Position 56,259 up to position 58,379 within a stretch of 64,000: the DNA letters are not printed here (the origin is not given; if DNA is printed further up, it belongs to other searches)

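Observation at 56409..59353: IS-flanked three-gene island: XRE regulator – 280-aa unknown protein – 606-aa DEDDh exonuclease/TPR/NUMOD-like fusion; best candidate here for an uncharacterised defence-type system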

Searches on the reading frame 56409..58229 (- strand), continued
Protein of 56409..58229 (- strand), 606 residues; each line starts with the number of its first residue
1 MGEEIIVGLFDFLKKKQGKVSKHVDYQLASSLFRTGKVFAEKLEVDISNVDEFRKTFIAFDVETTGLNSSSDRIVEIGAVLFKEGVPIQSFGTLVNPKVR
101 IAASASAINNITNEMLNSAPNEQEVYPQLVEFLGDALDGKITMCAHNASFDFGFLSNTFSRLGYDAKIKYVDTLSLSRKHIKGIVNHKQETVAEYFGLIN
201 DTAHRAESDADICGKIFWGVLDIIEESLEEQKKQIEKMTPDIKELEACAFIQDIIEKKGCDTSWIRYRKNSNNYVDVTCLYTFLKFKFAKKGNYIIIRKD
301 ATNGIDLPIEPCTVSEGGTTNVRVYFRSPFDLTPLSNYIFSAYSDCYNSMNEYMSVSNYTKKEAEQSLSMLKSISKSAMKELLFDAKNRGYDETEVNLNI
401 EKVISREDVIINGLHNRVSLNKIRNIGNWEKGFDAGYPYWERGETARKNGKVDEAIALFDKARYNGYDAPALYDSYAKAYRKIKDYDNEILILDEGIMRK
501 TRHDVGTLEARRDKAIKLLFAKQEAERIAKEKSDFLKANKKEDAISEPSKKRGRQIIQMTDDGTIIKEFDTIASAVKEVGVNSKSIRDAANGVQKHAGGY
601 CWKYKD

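Call 58: search_protein_families(library=phrogs, proteins=[L098:9122-11122:+, L098:11138-11794:+, L098:5453-6508:+, L100:9354-10310:+, L100:10437-11927:+, L100:6839-7372:+, L106:6458-7201:+, L106:7300-7743:+, L096:2159-3736:+, L096:441-2174:+], max_evalue=0.00001)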
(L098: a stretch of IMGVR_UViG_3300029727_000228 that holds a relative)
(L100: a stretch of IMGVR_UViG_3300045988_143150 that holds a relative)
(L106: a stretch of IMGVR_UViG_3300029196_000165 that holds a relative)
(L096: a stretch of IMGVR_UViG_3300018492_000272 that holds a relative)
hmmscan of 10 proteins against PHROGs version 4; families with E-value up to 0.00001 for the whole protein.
L098:9122-11122:+ (666 aa): 5 families
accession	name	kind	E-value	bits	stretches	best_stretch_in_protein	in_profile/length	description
phrog_33570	-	unknown function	1.4e-42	147.1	1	17-659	24-679/686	-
phrog_9959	-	tail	1.6e-22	80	1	267-407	98-238/1708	tail length tape measure protein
phrog_339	-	tail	1.8e-06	27.5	1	328-425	168-262/1123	tail length tape measure protein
phrog_1068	-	tail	4e-06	26.9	1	312-390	191-269/706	tail length tape measure protein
phrog_991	-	tail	4.3e-06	25.5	1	571-657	841-914/1966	tail length tape measure protein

L098:11138-11794:+ (218 aa): 7 families
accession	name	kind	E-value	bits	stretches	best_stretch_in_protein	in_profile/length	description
phrog_380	-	lysis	5.6e-63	213.8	1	2-218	22-235/309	endolysin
phrog_5184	-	unknown function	5.6e-32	111.5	1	1-142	1-134/140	-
phrog_23201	-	unknown function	1.9e-20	74.4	1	3-144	3-136/224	-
phrog_21966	-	unknown function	3.3e-19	70.3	1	119-218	50-145/146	-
phrog_14367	-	unknown function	5.4e-10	38.8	1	155-217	507-568/869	-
phrog_4602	-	other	2.3e-06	28.7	1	155-217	23-79/220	transglycosylase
phrog_8272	-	tail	7.6e-06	27.3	0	167-217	38-87/93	tail protein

L098:5453-6508:+ (351 aa): 2 families
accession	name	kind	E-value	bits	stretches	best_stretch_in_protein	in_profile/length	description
phrog_1480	-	tail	7.8e-124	414.2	1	1-350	1-352/353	tail sheath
phrog_279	-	tail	4.3e-33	115.8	1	77-350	214-481/489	tail sheath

L100:9354-10310:+ (318 aa): 4 families
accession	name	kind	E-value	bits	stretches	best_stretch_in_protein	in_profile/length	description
phrog_3634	-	unknown function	7e-56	190.5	1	2-176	3-178/237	-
phrog_10872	-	unknown function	6.5e-28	98.9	1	3-139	23-159/306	-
phrog_26406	-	unknown function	1.6e-10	41.6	1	26-123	221-326/343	-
phrog_750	-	unknown function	2.7e-10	41.3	1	154-247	3-97/116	-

L100:10437-11927:+ (496 aa): 2 families
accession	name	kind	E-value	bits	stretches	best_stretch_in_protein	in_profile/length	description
phrog_95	-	integration and excision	1.9e-111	374.7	1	1-467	87-578/651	integrase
phrog_125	-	DNA, RNA and nucleotide metabolism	1.7e-30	107.4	1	1-257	19-239/254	DNA invertase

L100:6839-7372:+ (177 aa): 13 families
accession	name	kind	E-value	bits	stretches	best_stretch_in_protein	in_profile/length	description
phrog_8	-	transcription regulation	1.7e-21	78.1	1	37-171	42-168/346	transcriptional regulator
phrog_4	-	transcription regulation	2.8e-14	53.9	1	63-158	132-216/400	transcriptional repressor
phrog_2967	-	transcription regulation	9e-11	42.7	1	74-156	15-78/225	transcriptional regulator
phrog_3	-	transcription regulation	2.5e-10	41.7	1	61-139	80-156/430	transcriptional repressor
phrog_1373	-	transcription regulation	1.8e-09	38.8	1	72-145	66-139/166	transcriptional regulator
phrog_2439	-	transcription regulation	1.5e-08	34.9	1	73-142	11-80/367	transcriptional regulator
phrog_4779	-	transcription regulation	2.6e-08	35.3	1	68-122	1-57/98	transcriptional regulator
phrog_1994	-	DNA, RNA and nucleotide metabolism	1.4e-07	32.6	1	72-140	2-70/170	DNA binding protein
phrog_2328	-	transcription regulation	2.6e-07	31.5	1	79-136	25-82/128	transcriptional repressor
phrog_4583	-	transcription regulation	1.4e-06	29.3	1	79-136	20-77/81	transcriptional repressor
phrog_7061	-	DNA, RNA and nucleotide metabolism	3e-06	28.7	0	71-104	33-66/70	HTH DNA binding protein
phrog_638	-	transcription regulation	3e-06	28.2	1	79-125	13-60/145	transcriptional regulator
phrog_4441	-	DNA, RNA and nucleotide metabolism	5e-06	27.7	1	72-143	6-81/98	HTH DNA binding protein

L106:6458-7201:+ (247 aa): 7 families
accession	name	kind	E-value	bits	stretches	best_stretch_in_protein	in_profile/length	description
phrog_4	-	transcription regulation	1.6e-32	114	1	14-241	139-335/400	transcriptional repressor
phrog_6201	-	transcription regulation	2.2e-13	51.2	1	160-241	24-114/121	CI-like repressor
phrog_811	-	DNA, RNA and nucleotide metabolism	5.9e-10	39.8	1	158-239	42-129/140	UmuD-like protein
phrog_8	-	transcription regulation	3.6e-09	37.5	1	14-96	79-150/346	transcriptional regulator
phrog_8558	-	unknown function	2.1e-07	32.2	1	158-239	14-105/114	-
phrog_5823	-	transcription regulation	5.3e-06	26.8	1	14-80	9-75/404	transcriptional regulator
phrog_2967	-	transcription regulation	9.3e-06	26.3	0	14-88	13-83/225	transcriptional regulator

L106:7300-7743:+ (147 aa): 7 families
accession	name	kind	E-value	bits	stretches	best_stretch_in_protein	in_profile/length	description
phrog_8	-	transcription regulation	2.5e-16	61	1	4-79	160-230/346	transcriptional regulator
phrog_2967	-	transcription regulation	4.2e-11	43.8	1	3-85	8-92/225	transcriptional regulator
phrog_3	-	transcription regulation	1.5e-10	42.5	1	4-78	87-163/430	transcriptional repressor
phrog_7241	-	transcription regulation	8e-10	39.8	1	9-64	65-120/122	transcriptional regulator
phrog_4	-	transcription regulation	9.2e-10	39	1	4-85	135-205/400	transcriptional repressor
phrog_2328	-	transcription regulation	3.9e-09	37.4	1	3-66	13-76/128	transcriptional repressor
phrog_2439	-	transcription regulation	6.6e-08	32.8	1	8-72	10-73/367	transcriptional regulator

L096:2159-3736:+ (525 aa): 5 families
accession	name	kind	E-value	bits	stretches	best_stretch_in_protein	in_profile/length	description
phrog_95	-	integration and excision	7.1e-151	504.9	1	17-523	79-579/651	integrase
phrog_125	-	DNA, RNA and nucleotide metabolism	1.5e-53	182.9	1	7-309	6-252/254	DNA invertase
phrog_18012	-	unknown function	3.7e-35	121.4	1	423-524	1-102/104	-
phrog_6620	-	integration and excision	3.4e-06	27.8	1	21-130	51-154/201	transposase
phrog_7701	-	DNA, RNA and nucleotide metabolism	6.5e-06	27.5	0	193-300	12-112/137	DNA invertase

L096:441-2174:+ (577 aa): 2 families
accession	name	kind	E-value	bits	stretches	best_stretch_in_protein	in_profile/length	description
phrog_95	-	integration and excision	1.5e-129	434.5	2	2-396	73-458/651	integrase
phrog_125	-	DNA, RNA and nucleotide metabolism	5.4e-43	148.4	1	2-297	2-252/254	DNA invertase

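Call 59: predict_structure(alignment_id=A4)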
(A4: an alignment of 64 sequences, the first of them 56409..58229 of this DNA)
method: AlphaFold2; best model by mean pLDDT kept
length: 606 residues; sequences in the alignment: 64
mean_pLDDT: 88.4   pTM: 0.67
mean pLDDT of the five models: 88.4, 87.4, 86.7, 86.0, 84.8
residues with pLDDT >= 90: 434; 70-90: 116; 50-70: 16; < 50: 40
segments of 3 or more residues with pLDDT < 50: 1-31, 542-550
pLDDT, mean of each block of 10 residues (from residue 1): 35 32 33 80 90 96 92 95 97 94 87 94 96 96 96 96 96 96 93 94 90 97 92 92 97 96 95 95 95 93 90 89 94 96 96 92 88 96 94 73 84 88 90 96 97 97 93 95 96 90 79 94 92 75 45 83 92 90 94 91 93
secondary structure, 60 per line:
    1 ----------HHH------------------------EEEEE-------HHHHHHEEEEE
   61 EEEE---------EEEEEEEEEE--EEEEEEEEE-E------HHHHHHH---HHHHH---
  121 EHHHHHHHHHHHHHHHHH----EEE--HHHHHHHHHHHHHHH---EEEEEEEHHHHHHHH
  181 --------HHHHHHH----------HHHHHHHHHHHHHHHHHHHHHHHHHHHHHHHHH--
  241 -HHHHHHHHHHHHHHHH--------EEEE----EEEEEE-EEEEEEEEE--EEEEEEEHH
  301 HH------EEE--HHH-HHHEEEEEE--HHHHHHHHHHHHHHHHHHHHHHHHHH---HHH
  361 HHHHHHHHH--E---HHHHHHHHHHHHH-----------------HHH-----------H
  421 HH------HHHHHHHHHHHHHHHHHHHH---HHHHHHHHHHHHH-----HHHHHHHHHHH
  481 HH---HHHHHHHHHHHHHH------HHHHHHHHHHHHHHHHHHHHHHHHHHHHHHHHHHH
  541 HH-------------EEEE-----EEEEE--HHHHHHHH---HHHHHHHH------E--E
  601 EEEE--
elements in order: E38-42 H50-55 E56-64 E74-83 E86-94 H103-109 H113-117 H122-138 E143-145 H148-162 E166-172 H173-180 H189-195 H206-238 H242-257 E266-269 E274-279 E281-289 E292-298 H299-302 E309-311 E321-326 H329-354 H358-369 H376-388 H429-448 H452-464 H470-482 H486-499 H506-542 E556-559 E565-569 H572-579 H583-590 E600-604

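Call 78: find_related_loci(query=A4, collection=metagenome_contigs, flank=6000)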
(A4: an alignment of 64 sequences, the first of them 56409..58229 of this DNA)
Query A4 (606 aa) in metagenome_contigs; peptide patterns used: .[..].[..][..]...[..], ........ (x = any residue, [..] = any of these).
600 stretches matched a pattern (row limit reached: there are more); 410 encode a relative of the query (tblastn E <= 1e-3); the best 80 are kept; 80 distinct loci.
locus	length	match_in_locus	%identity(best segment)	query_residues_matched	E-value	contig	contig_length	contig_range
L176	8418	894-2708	55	3-606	0e+0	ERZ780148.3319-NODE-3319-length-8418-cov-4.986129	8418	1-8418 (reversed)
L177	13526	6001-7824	51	7-605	0e+0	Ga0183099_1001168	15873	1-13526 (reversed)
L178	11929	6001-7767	50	29-606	0e+0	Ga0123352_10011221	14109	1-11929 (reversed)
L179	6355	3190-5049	48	7-604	0e+0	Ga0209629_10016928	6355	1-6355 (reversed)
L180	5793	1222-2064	97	326-606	0e+0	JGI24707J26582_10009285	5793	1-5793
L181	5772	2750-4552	48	7-606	0e+0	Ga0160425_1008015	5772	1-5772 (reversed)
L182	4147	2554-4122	47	16-534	2e-159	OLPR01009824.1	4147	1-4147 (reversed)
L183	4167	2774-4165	48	7-471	5e-152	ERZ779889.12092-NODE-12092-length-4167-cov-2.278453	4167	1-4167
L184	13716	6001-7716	57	36-606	0e+0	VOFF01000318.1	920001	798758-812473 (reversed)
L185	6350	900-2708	41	7-606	2e-138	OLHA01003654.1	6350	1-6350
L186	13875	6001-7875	52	5-606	0e+0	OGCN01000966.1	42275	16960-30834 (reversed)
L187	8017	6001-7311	46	57-606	3e-91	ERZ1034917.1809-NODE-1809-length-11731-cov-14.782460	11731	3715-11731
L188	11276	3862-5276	44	25-606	2e-90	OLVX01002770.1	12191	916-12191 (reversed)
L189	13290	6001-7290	50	28-606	3e-66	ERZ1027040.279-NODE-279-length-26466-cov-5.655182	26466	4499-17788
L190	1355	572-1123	52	38-221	3e-59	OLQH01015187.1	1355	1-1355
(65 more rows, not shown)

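Call 86: search_dna_similar(query=window:56409-58229:-, collection=phages, mode=protein, max_evalue=1e-10, max_rows=25)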
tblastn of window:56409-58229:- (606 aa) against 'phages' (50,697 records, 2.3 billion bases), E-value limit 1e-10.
Records with a match: 56; places in all: 56; records where one place covers at least 80% of the query: 0.
Best place of each record, by identity: <60% 56.
By first word of the organism name: Clostridium 20; Bacteriophage 16; Listeria 9; Clostridioides 4; Staphylococcus 3; Enterococcus 2; Streptococcus 1; Bradyrhizobium 1.
By host as written in the record: - 22; Listeria monocytogenes 9; Clostridium difficile 8; Staphylococcus aureus 3; Clostridium tetani ATCC 9441 2; Clostridium tetani ATCC 19406 2; Clostridium tetani C2 2; Clostridium sp. 1; and 7 more.
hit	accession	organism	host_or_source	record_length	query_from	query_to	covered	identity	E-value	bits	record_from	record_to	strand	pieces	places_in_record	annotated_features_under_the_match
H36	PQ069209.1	Clostridium phage Makh22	Clostridium sp.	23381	57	391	55%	30.1%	2e-29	130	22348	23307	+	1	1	DNA polymerase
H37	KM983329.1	Clostridium phage phiCT9441A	Clostridium tetani ATCC 9441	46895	57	391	55%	30.1%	2e-29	130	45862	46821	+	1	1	DNA polymerase III subunit epsilon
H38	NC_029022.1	Clostridium phage phiCT9441A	Clostridium tetani ATCC 9441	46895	57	391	55%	30.1%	2e-29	130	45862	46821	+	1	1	DNA polymerase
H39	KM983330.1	Clostridium phage phiCT19406A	Clostridium tetani ATCC 19406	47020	57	391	55%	30.1%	2e-29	130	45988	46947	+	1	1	DNA polymerase III subunit epsilon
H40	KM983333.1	Clostridium phage phiCTC2A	Clostridium tetani C2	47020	57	391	55%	30.1%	2e-29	130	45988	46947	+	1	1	DNA polymerase III subunit epsilon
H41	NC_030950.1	Clostridium phage phiCT19406A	Clostridium tetani ATCC 19406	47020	57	391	55%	30.1%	2e-29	130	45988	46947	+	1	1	DNA polymerase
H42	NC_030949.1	Clostridium phage phiCTC2A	Clostridium tetani C2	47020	57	391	55%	30.1%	2e-29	130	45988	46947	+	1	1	DNA polymerase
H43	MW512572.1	Clostridioides phage phiCD08011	Clostridioides difficile CD08011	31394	8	217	35%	34.6%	3e-20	101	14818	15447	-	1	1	DNA polymerase III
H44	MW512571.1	Clostridioides phage CD2301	Clostridioides difficile CD2301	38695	8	217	35%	34.6%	6e-20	100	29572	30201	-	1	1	DNA polymerase III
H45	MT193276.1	Clostridioides phage JD033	Clostridioides difficile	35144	8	217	35%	34.1%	1e-19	100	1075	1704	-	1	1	DNA polymerase III alpha subunit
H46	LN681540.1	Clostridium phage phiCD506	Clostridium difficile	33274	9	217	34%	34.0%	8e-20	100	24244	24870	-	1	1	conserved protein of unknown function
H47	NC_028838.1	Clostridium phage phiCD506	Clostridium difficile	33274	9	217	34%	34.0%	8e-20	100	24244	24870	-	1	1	DNA polymerase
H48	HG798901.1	Clostridium phage phiCDHM11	-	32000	9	217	34%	33.8%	2e-18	96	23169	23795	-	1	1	phiCDHM11_gp33: conserved hypothetical protein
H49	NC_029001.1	Clostridium phage phiCDHM11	-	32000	9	217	34%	33.8%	2e-18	96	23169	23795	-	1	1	phiCDHM11_gp33: DNA polymerase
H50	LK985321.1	Clostridium phage phiCDHM14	-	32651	9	217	34%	33.8%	2e-18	96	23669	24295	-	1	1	phiCDHM14_gp36: putative endonuclease protein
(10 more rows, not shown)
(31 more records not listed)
